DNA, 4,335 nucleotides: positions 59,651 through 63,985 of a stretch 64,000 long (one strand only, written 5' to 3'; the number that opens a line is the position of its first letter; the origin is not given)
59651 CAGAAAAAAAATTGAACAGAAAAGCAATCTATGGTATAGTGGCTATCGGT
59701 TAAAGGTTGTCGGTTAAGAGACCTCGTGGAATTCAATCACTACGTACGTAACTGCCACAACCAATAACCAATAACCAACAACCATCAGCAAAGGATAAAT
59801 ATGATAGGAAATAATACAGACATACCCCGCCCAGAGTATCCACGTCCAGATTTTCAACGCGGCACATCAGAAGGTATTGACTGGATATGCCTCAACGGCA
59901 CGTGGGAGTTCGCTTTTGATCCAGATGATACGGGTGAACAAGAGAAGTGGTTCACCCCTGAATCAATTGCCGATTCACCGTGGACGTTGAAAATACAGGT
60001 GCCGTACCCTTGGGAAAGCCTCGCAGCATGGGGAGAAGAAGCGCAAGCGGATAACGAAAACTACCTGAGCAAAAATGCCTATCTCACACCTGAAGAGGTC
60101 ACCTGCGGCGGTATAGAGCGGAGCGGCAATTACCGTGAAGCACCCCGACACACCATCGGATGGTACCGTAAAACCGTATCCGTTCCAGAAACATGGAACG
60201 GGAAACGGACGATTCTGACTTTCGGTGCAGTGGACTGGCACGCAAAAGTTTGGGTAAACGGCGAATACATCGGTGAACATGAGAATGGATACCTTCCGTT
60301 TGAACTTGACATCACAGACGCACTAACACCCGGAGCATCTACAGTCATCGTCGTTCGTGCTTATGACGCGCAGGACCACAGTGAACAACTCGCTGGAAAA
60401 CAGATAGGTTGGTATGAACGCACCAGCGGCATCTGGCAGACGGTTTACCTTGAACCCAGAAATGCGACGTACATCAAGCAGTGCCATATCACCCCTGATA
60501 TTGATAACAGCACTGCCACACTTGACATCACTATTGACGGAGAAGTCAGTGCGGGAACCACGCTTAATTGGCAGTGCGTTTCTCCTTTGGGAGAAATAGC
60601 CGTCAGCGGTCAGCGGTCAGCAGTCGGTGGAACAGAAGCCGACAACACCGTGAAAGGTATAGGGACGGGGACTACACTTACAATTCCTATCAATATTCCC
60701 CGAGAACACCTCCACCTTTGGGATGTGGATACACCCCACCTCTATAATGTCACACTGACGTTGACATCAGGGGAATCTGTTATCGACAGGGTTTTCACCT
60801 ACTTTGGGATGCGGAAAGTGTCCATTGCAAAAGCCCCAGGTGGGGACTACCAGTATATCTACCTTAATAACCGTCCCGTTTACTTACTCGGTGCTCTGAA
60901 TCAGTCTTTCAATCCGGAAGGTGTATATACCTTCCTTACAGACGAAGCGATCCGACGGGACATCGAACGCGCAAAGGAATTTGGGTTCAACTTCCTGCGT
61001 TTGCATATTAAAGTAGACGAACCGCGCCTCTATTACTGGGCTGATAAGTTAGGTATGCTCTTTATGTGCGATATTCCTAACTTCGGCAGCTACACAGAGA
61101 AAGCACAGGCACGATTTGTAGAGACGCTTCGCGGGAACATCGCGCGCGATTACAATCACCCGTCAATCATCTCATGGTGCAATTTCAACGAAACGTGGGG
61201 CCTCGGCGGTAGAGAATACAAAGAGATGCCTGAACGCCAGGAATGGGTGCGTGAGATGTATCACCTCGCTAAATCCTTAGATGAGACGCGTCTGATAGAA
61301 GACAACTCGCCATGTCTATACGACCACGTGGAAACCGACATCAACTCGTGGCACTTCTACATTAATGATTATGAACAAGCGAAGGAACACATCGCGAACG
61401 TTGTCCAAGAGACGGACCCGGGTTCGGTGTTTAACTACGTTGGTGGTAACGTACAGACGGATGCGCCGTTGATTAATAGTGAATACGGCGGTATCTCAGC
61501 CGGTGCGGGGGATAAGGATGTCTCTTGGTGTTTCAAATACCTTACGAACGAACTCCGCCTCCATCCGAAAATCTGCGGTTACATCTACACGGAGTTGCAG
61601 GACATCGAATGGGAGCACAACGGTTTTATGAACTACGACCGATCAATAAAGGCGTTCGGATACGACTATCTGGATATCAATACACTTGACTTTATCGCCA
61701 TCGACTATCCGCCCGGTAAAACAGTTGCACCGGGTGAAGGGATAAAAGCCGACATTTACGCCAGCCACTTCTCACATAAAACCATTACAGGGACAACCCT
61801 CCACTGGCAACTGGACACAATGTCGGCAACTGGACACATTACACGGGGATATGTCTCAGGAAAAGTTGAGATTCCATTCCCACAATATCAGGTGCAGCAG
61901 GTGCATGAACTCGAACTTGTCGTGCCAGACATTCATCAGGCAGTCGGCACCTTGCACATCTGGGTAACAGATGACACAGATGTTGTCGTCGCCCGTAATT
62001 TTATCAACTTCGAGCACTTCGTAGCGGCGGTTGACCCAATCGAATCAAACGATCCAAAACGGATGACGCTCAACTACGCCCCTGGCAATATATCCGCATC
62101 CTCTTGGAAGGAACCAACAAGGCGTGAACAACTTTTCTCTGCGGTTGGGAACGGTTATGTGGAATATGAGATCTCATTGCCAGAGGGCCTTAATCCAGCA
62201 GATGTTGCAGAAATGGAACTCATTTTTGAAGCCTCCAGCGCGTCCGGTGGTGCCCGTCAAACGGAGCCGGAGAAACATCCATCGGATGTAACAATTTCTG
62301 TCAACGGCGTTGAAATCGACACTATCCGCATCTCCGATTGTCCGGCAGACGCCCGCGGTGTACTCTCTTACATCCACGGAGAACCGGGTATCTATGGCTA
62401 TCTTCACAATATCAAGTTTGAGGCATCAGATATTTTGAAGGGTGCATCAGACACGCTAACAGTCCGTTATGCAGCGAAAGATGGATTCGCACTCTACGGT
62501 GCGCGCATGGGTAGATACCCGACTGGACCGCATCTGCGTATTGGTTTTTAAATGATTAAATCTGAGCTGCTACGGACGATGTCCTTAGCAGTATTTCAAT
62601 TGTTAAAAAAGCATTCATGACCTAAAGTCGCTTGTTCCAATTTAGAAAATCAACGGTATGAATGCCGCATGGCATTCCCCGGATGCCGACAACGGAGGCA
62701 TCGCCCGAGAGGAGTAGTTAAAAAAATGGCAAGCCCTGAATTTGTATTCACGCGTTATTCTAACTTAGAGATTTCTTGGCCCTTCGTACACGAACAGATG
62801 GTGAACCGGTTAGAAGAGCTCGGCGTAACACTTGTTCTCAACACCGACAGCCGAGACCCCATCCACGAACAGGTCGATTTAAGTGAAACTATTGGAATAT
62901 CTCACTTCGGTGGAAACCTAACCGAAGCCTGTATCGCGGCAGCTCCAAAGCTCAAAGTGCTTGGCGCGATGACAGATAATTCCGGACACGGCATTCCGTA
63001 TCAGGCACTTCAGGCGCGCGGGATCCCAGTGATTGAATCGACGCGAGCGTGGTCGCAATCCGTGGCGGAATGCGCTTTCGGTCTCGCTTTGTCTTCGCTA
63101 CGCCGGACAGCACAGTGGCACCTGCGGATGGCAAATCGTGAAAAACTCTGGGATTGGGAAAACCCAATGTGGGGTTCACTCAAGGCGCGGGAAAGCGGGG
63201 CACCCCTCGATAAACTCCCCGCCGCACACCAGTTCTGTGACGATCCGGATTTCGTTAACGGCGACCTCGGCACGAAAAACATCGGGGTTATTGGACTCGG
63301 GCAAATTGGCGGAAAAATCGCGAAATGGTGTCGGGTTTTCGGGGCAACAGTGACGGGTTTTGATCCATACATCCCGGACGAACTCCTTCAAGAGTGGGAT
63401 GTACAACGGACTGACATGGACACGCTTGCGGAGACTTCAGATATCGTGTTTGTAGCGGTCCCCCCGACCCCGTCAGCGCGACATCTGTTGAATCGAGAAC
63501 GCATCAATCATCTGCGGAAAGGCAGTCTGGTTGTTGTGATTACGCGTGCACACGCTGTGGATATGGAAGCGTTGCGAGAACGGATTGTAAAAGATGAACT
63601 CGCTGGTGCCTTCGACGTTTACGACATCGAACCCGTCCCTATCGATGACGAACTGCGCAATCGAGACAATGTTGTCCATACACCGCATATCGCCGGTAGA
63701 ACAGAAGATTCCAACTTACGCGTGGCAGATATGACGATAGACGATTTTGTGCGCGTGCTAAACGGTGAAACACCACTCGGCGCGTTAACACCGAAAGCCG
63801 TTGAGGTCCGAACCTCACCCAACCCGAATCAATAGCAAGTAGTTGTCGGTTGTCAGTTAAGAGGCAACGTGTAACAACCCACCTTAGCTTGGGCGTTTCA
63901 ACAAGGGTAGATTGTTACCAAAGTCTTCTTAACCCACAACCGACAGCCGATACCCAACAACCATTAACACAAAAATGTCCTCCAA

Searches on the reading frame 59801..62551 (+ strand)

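Call 20: search_protein_families(library=pfam, proteins=[window:59801-62551:+])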
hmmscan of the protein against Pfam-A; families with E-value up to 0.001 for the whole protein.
window:59801-62551:+ (916 aa): 4 families
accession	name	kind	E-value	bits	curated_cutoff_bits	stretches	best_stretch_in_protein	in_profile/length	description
PF02837.24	Glyco_hydro_2_N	-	3.4e-21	76.3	28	1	31-217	4-165/169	Glycosyl hydrolases family 2, sugar binding domain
PF02836.23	Glyco_hydro_2_C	-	1.4e-13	51.1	21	1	352-564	7-212/302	Glycosyl hydrolases family 2, TIM barrel domain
PF00703.27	Glyco_hydro_2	-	1.9e-13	51.6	23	1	223-338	1-109/109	Glycosyl hydrolases family 2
PF22666.2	Glyco_hydro_2_N2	-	1.1e-11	45.5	27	1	121-202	51-132/167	Glycosyl hydrolase 2 galactose-binding domain-like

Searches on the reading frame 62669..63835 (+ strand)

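Call 20: search_protein_families(library=pfam, proteins=[window:62669-63835:+])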
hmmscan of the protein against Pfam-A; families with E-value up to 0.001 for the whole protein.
window:62669-63835:+ (388 aa): 4 families
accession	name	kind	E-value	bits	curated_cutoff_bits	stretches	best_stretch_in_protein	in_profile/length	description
PF02826.25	2-Hacid_dh_C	-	2.4e-35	122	25.1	1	186-342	20-178/178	D-isomer specific 2-hydroxyacid dehydrogenase, NAD binding domain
PF00389.36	2-Hacid_dh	-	4.1e-09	36.7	24.6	1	41-372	8-132/134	D-isomer specific 2-hydroxyacid dehydrogenase, catalytic domain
PF03446.21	NAD_binding_2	-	4.5e-07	30.5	21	1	204-309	1-110/161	NAD binding domain of 6-phosphogluconate dehydrogenase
PF03807.23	F420_oxidored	-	5.9e-05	24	21.6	1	205-291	2-91/94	NADP oxidoreductase coenzyme F420-dependent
